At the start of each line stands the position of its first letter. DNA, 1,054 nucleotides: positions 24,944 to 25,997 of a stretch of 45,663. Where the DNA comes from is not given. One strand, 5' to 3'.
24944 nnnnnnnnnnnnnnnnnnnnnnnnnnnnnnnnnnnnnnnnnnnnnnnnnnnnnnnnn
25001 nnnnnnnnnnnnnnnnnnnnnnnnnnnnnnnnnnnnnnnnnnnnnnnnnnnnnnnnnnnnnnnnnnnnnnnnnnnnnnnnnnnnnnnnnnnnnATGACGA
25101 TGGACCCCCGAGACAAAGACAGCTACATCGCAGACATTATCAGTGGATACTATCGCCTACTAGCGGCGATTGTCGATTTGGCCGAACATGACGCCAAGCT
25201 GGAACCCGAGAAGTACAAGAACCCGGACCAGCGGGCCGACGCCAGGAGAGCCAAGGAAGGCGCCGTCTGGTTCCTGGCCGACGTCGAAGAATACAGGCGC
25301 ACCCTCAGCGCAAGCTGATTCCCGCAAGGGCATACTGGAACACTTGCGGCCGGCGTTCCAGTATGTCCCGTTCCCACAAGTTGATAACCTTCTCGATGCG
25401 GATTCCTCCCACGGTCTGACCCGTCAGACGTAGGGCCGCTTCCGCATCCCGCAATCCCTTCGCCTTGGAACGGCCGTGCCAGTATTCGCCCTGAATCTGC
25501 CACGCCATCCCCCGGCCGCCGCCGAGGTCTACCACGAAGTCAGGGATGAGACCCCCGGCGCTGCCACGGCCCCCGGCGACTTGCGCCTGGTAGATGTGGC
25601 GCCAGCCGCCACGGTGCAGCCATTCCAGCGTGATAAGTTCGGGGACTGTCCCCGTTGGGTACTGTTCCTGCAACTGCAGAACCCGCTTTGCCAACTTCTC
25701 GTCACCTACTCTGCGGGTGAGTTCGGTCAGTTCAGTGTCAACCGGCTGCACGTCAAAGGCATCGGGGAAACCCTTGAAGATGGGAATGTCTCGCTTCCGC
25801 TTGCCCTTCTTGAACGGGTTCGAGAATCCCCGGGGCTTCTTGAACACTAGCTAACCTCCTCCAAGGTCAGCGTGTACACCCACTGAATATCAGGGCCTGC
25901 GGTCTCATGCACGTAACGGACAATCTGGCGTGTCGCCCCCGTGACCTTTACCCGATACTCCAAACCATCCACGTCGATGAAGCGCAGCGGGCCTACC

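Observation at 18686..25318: Terminator-insulated, translationally chained six-gene cassette led by a membrane-anchored minimal CHAT (caspase-fold) protein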

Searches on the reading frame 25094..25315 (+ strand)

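Call 6: search_protein_families(library=pfam, proteins=[window:25094-25315:+], max_evalue=1)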
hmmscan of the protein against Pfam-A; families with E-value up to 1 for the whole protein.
window:25094-25315:+ (74 aa): 0 families

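Call 7: search_protein_families(library=phrogs, proteins=[window:25094-25315:+], max_evalue=0.1)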
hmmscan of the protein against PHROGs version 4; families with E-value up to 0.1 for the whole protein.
window:25094-25315:+ (74 aa): 1 family
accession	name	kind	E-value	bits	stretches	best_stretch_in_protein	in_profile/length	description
phrog_7024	-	unknown function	0.098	13.8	0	17-60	3-46/74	-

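Call 37: search_protein_families(library=ncbifam, proteins=[window:25094-25315:+], max_evalue=0.1)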
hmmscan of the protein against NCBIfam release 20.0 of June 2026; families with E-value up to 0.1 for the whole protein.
window:25094-25315:+ (74 aa): 0 families

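Call 68: search_protein_families(library=padloc, proteins=[window:25094-25315:+], max_evalue=0.1)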
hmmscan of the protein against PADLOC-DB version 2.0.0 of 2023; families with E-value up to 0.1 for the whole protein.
window:25094-25315:+ (74 aa): 0 families

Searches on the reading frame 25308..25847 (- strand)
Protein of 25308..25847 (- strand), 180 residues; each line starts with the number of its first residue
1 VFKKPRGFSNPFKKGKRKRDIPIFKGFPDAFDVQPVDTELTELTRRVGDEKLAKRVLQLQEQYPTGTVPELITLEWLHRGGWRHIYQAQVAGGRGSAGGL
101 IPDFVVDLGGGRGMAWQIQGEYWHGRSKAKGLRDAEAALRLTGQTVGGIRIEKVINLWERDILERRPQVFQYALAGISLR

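Call 26: search_protein_families(library=pfam, proteins=[window:25308-25847:-], max_evalue=0.01)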
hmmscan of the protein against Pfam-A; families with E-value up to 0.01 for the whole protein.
window:25308-25847:- (180 aa): 0 families

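Call 37: search_protein_families(library=ncbifam, proteins=[window:25308-25847:-], max_evalue=0.1)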
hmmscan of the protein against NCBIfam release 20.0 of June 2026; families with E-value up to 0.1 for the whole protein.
window:25308-25847:- (180 aa): 0 families

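Call 68: search_protein_families(library=padloc, proteins=[window:25308-25847:-], max_evalue=0.1)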
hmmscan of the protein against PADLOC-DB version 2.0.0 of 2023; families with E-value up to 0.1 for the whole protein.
window:25308-25847:- (180 aa): 2 families
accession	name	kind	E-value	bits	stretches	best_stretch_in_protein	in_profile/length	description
PDLC00396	SduA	-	0.049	11.1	0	78-118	74-114/230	DUF4263 domain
PDLC00397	SduA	-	0.051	11.3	1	78-118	75-115/227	DUF4263 domain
